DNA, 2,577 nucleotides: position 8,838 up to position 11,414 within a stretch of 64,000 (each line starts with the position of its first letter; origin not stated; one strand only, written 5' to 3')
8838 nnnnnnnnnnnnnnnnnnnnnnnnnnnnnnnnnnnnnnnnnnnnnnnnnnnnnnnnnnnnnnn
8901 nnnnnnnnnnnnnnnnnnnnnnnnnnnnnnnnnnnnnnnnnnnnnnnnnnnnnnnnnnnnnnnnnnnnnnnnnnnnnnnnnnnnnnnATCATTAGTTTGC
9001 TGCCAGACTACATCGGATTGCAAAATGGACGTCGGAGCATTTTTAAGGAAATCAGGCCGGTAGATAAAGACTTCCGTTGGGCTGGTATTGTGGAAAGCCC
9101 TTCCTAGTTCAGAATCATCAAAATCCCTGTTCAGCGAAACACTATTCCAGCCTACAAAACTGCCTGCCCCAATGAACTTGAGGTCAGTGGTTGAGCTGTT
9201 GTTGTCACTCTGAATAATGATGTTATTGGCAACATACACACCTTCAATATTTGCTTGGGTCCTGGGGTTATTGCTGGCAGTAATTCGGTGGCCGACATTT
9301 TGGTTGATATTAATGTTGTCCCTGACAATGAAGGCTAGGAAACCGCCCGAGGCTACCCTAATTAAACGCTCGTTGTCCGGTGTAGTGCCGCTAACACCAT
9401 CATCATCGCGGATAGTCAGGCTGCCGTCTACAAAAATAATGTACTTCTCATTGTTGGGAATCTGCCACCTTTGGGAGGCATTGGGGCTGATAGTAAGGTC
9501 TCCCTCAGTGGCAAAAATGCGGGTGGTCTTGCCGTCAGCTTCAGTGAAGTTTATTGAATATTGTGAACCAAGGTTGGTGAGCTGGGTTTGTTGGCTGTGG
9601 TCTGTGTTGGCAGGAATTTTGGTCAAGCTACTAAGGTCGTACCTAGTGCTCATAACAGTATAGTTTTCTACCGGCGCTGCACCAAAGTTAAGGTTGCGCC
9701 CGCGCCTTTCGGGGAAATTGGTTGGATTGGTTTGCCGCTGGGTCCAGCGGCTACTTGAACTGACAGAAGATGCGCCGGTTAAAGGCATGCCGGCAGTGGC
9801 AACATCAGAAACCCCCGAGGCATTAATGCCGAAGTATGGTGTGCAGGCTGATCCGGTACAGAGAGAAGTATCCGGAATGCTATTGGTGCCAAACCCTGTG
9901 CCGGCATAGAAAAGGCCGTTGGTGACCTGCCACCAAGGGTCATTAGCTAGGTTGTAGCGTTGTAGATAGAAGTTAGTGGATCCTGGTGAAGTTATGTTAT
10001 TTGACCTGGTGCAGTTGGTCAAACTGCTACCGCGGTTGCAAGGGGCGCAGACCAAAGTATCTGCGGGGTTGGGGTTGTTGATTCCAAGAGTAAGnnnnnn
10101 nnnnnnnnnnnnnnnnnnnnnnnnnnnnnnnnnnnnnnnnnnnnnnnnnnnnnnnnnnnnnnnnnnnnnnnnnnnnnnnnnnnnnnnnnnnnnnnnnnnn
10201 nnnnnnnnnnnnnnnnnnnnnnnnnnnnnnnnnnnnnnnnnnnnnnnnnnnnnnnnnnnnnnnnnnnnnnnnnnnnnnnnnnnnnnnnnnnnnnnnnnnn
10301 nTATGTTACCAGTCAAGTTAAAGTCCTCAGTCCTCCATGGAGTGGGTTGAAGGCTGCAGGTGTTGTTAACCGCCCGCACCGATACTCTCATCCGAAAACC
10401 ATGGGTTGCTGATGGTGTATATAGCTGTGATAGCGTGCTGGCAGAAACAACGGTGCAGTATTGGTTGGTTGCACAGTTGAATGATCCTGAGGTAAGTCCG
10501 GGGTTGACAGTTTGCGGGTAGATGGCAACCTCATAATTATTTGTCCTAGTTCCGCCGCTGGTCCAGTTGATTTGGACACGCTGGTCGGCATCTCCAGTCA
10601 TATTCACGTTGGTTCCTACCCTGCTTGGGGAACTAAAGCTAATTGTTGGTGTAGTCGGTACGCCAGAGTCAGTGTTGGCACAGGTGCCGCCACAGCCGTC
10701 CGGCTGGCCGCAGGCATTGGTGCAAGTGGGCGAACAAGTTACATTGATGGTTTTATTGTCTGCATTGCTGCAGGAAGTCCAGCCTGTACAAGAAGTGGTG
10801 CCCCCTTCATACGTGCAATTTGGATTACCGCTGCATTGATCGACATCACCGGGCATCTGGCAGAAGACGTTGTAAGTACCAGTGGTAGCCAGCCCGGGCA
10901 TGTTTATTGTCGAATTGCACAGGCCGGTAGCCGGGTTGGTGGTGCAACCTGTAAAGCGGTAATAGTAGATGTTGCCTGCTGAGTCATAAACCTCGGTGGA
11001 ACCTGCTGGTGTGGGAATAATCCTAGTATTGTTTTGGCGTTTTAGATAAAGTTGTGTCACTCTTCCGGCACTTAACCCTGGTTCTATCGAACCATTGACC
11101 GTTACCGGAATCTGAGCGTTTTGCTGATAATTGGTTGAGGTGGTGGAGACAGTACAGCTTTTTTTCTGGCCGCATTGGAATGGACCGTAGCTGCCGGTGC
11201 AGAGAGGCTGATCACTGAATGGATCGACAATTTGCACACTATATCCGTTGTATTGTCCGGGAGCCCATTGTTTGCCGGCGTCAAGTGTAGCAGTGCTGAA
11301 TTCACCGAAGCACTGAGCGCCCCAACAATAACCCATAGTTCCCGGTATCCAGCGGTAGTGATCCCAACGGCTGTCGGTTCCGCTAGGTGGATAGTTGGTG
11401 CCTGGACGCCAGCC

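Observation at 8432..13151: Giant Cys-rich membrane-anchored protein in an operon with a pilin, convergent on the minor-pilin array: candidate undescribed T4P tip adhesin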

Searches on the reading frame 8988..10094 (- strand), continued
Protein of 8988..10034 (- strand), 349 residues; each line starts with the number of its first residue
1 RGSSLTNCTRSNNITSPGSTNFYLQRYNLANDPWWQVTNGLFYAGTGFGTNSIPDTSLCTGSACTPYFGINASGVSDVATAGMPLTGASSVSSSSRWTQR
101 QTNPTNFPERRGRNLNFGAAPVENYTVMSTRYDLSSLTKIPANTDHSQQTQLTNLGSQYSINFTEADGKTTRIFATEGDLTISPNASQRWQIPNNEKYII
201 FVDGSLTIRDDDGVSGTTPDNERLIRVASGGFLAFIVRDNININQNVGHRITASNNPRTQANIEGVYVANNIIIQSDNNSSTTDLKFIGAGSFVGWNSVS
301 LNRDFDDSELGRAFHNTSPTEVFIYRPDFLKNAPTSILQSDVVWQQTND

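Call 67: search_protein_families(library=pfam, proteins=[P0013, P0014, P0015, P0017, P0021, P0026, P0036, P0004, P0012, P0031], max_evalue=0.1)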
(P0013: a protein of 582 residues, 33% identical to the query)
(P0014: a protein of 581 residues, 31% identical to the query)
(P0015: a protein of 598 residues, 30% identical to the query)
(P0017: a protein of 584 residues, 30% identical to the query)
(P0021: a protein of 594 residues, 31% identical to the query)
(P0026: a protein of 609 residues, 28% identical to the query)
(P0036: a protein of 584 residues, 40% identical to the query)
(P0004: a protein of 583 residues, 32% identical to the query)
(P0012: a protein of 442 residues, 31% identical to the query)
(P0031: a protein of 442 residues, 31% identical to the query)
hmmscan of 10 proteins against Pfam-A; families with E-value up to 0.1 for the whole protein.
P0013 (582 aa): 0 families

P0014 (581 aa): 0 families

P0015 (598 aa): 0 families

P0017 (584 aa): 0 families

P0021 (594 aa): 0 families

P0026 (609 aa): 0 families

P0036 (584 aa): 1 family
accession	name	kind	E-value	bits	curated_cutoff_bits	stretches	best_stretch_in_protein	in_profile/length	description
PF23981.1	DUF7305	-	1.9e-05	25.1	27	1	407-525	37-142/185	Domain of unknown function (DUF7305)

P0004 (583 aa): 0 families

P0012 (442 aa): 1 family
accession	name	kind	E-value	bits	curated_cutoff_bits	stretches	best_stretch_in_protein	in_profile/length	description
PF23981.1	DUF7305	-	0.043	14.1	27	0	266-335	47-107/185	Domain of unknown function (DUF7305)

P0031 (442 aa): 1 family
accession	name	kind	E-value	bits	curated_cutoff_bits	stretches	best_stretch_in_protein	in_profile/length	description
PF23981.1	DUF7305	-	0.0099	16.2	27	1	265-334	46-106/185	Domain of unknown function (DUF7305)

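Call 84: find_encoding_contigs(protein=P0029, flank=9000, max_places=1)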
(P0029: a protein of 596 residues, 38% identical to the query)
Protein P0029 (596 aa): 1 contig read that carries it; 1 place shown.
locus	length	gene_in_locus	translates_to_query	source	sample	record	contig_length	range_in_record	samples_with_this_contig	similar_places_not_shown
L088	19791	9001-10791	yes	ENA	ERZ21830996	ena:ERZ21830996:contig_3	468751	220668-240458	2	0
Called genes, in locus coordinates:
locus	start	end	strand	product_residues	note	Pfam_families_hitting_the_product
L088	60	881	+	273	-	-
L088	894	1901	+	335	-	PF11104:PilM_2, PF25216:Volactin, PF14450:FtsA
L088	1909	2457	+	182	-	-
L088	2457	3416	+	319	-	-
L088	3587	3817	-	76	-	PF13083:KH_KhpA-B, PF00013:KH_1 (faint)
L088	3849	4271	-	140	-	PF00886:Ribosomal_S16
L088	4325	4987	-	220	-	PF14622:Ribonucleas_3_3, PF22935:RM44_endonuclase (weak), PF00636:Ribonuclease_3, PF00035:dsrm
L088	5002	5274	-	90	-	-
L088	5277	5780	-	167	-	PF01029:NusB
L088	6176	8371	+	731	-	-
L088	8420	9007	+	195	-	-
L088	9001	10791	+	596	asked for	-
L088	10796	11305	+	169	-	PF07963:N_methyl (weak)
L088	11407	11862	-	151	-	PF07963:N_methyl (weak)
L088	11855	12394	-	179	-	PF07963:N_methyl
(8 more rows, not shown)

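Call 85: find_encoding_contigs(protein=P0019, flank=9000, max_places=1)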
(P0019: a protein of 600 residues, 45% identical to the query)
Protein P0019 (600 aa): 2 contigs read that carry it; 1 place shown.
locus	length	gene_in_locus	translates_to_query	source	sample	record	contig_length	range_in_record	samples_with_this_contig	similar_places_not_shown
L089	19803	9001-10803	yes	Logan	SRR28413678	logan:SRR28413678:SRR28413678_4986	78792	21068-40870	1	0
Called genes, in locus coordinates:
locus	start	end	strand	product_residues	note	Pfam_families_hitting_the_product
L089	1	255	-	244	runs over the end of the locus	-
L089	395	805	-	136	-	PF00293:NUDIX (weak)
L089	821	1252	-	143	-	-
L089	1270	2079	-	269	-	PF16269:DUF4922, PF26217:GDPGP1_N (weak)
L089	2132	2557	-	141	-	-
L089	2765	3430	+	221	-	PF00702:Hydrolase (weak), PF12710:HAD (weak)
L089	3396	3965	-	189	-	PF05014:Nuc_deoxyrib_tr (weak)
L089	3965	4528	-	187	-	-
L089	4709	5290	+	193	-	PF05014:Nuc_deoxyrib_tr (weak)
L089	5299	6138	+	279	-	PF13489:Methyltransf_23 (weak), PF13847:Methyltransf_31 (weak), PF08241:Methyltransf_11 (weak), PF08242:Methyltransf_12 (weak), PF13649:Methyltransf_25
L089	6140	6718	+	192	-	PF05014:Nuc_deoxyrib_tr (weak)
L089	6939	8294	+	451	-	-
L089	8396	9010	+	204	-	-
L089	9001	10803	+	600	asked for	-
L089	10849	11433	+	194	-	PF04011:LemA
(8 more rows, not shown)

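Call 99: fold_search(model_id=the predicted structure, library=pdb)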
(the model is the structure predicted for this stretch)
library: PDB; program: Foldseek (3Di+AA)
matches with E <= 10: 54; with E <= 0.001: 0
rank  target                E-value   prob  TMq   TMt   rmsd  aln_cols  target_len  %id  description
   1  4nu3_A                1.5e-01  0.18  0.19  0.27  13.7       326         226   10  Crystal structure of mFfIBP, a capping head region swapped mutant of ice-binding protein (released 2014-04-16)
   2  3vn3_A                1.9e-01  0.25  0.13  0.19  10.8       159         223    9  Fungal antifreeze protein exerts hyperactivity by constructing an inequable beta-helix (released 2012-06-06)
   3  7dc5_A                2.3e-01  0.21  0.11  0.17  11.4       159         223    9  Crystal structure of fungal antifreeze protein with intermediate activity (released 2021-10-27)
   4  7ddb_A                2.5e-01  0.20  0.11  0.17  11.2       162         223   10  Crystal structure of fungal antifreeze protein with intermediate activity (released 2021-11-03)
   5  3uyu_B                3.6e-01  0.10  0.17  0.25  14.0       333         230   11  Structural basis for the antifreeze activity of an ice-binding protein (LeIBP) from Arctic yeast (released 2012-02-15)
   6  5b5h                  4.2e-01  0.41  0.15  0.23   9.7       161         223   12  Hydrophobic ice-binding site confer hyperactivity on antifreeze protein from a snow mold fungus (released 2016-09-28)
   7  6bg8_A                4.2e-01  0.35  0.27  0.38  13.3       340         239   10  Shewanella frigidimarina ice-binding protein_1 DUF3494 Domain (released 2018-03-07)
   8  4nu2                  4.4e-01  0.16  0.12  0.19   9.4       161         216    6  Crystal structure of an ice-binding protein (FfIBP) from the Antarctic bacterium, Flavobacterium frigoris PS1 (released 2014-04-16)
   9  5uyt_B                8.7e-01  0.08  0.19  0.17  14.4       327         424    8  Crystal structure of ice binding protein from an Antarctic bacterium Flavobacteriaceae (released 2017-10-25)
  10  7ub8_B                9.7e-01  0.01  0.08  0.10  15.4       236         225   10  The crystal structure of the K38A/K137A/K233A/K234A quadruple mutant of E. coli YGGS in complex with PLP (released 2022-03-23)
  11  4nu3_B                1.1e+00  0.08  0.18  0.26  14.5       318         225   12  Crystal structure of mFfIBP, a capping head region swapped mutant of ice-binding protein (released 2014-04-16)
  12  7ehk                  1.5e+00  0.09  0.20  0.31  12.6       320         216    8  Crystal structure of C107S mutant of FfIBP (released 2022-03-02)
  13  9lhn_B                1.5e+00  0.02  0.13  0.18  15.4       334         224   11  Crystal structure of Ice binding protein from Candidatus Cryosericum odellii SMC5 (released 2025-09-03)
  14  7u9h                  1.5e+00  0.01  0.08  0.11  16.4       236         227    8  Crystal Structure of Escherichia coli apo Pyridoxal 5'-phosphate homeostasis protein (YGGS) (released 2022-03-23)
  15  9lhn_A                1.6e+00  0.05  0.17  0.24  14.0       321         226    9  Crystal structure of Ice binding protein from Candidatus Cryosericum odellii SMC5 (released 2025-09-03)
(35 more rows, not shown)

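Call 101: search_protein_families(library=pfam, proteins=[window:8988-9974:-], max_evalue=5)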
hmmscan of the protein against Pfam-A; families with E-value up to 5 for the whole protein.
window:8988-9974:- (329 aa): 1 family
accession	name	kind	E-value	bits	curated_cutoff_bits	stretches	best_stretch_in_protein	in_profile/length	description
PF13648.12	Lipocalin_4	-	0.47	11.8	22.4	1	126-185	13-72/89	Lipocalin-like domain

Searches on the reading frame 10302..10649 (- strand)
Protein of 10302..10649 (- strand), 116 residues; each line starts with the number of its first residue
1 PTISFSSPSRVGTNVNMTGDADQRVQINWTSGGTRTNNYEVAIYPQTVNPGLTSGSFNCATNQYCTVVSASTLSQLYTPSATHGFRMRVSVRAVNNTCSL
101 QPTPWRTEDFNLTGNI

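Call 101: search_protein_families(library=pfam, proteins=[window:10302-10649:-], max_evalue=5)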
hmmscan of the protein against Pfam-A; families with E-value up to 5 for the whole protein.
window:10302-10649:- (116 aa): 1 family
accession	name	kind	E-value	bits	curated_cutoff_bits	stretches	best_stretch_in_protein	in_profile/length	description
PF12733.13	Cadherin-like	-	0.0078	17.1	24.2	1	54-112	9-60/89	Cadherin-like beta sandwich domain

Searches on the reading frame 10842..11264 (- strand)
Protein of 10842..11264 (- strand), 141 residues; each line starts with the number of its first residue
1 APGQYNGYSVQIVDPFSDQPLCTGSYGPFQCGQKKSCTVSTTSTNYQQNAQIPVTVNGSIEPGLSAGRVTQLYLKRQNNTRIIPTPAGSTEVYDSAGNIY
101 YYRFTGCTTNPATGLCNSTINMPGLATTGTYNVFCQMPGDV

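Call 101: search_protein_families(library=pfam, proteins=[window:10842-11264:-], max_evalue=5)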
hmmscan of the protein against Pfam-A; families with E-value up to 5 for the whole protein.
window:10842-11264:- (141 aa): 1 family
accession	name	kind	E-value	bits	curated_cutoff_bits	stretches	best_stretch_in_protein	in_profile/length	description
PF22797.1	SlpA_D2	-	0.039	14.9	24.5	1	14-57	56-99/102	SlpA domain II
